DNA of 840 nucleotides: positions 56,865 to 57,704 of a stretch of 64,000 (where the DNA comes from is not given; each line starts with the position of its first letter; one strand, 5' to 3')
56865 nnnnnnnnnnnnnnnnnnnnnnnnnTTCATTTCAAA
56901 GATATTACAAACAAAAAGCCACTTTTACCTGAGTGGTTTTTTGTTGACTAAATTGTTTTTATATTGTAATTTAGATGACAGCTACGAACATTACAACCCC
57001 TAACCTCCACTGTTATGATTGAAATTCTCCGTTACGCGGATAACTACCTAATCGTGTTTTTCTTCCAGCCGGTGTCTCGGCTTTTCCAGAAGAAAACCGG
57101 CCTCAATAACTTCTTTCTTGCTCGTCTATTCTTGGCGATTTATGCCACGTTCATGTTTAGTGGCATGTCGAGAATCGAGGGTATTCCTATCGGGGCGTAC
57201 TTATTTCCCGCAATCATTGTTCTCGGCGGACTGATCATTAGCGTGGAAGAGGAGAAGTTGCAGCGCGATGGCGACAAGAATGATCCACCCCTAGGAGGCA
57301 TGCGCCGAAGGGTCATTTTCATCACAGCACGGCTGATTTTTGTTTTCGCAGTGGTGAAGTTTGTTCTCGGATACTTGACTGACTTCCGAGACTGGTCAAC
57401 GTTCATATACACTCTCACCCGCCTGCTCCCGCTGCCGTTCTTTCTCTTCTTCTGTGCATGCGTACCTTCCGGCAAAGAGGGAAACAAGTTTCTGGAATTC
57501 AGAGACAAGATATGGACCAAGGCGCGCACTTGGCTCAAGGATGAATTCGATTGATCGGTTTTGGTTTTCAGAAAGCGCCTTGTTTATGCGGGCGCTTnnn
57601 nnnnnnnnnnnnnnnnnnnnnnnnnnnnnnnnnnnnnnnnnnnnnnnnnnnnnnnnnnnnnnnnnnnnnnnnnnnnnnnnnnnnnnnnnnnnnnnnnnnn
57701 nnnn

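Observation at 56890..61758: The str operon is physically and transcriptionally split: about 4.9 kb of envelope genes inserted between fusA and tuf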

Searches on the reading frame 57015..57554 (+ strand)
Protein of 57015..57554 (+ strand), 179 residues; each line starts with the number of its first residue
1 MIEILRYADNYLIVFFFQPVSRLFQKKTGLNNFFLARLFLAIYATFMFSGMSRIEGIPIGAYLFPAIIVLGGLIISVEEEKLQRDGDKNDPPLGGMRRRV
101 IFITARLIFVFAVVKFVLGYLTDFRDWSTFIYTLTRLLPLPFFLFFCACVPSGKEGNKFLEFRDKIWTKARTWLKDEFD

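Call 8: search_protein_families(library=pfam, proteins=[window:57015-57554:+], max_evalue=0.01)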
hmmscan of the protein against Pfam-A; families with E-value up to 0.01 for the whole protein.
window:57015-57554:+ (179 aa): 0 families

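Call 44: find_homologous_proteins(query=window:57015-57554:+, max_evalue=0.01)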
Query window:57015-57554:+ (179 aa): 1 proteins with E <= 0.01 among 50 candidates.
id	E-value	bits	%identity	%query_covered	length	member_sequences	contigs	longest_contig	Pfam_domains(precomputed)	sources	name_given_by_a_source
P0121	3.1e-114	397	100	100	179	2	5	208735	-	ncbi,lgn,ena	ncbi:MAG: hypothetical protein AAB610_01675 [Patescibacteria group bacterium]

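Call 45: find_encoding_contigs(protein=P0121, flank=6000, max_places=6)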
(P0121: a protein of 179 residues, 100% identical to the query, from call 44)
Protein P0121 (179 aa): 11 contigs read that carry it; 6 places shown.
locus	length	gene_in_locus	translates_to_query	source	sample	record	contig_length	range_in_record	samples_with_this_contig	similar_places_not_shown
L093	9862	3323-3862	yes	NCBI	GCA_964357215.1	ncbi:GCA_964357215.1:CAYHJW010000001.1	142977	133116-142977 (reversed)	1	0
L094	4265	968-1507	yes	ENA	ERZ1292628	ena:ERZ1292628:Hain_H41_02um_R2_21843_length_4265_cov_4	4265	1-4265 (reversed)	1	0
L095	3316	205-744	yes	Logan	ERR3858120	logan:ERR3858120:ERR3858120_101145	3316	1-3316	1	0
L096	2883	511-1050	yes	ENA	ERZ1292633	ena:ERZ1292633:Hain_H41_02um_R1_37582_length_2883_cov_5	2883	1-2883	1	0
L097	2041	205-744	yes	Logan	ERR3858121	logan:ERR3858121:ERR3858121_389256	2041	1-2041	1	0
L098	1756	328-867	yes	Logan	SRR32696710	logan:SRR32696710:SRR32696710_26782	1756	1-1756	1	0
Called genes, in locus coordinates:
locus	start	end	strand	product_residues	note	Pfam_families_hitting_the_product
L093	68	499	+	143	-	PF00164:Ribosom_S12_S23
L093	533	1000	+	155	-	PF00177:Ribosomal_S7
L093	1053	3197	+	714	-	PF00009:GTP_EFTU, PF03144:GTP_EFTU_D2, PF22042:EF-G_D2, PF14492:EFG_III, PF16658:RF3_C (weak), PF03764:EFG_IV, PF00679:EFG_C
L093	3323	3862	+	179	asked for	-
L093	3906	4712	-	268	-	-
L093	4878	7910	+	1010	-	PF10342:Kre9_KNH (faint), PF01471:PG_binding_1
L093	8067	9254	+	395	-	PF00009:GTP_EFTU, PF03144:GTP_EFTU_D2, PF03143:GTP_EFTU_D3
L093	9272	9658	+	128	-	PF00338:Ribosomal_S10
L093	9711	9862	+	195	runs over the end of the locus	PF00297:Ribosomal_L3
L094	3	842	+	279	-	?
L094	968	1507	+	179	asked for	-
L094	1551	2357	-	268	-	-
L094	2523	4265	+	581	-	?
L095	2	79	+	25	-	?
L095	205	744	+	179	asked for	-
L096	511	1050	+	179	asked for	-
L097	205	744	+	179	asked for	-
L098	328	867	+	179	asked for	-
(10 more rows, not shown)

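Call 61: search_protein_families(library=ncbifam, proteins=[window:57015-57554:+], max_evalue=0.1)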
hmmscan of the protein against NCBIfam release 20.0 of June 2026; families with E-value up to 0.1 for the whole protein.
window:57015-57554:+ (179 aa): 0 families
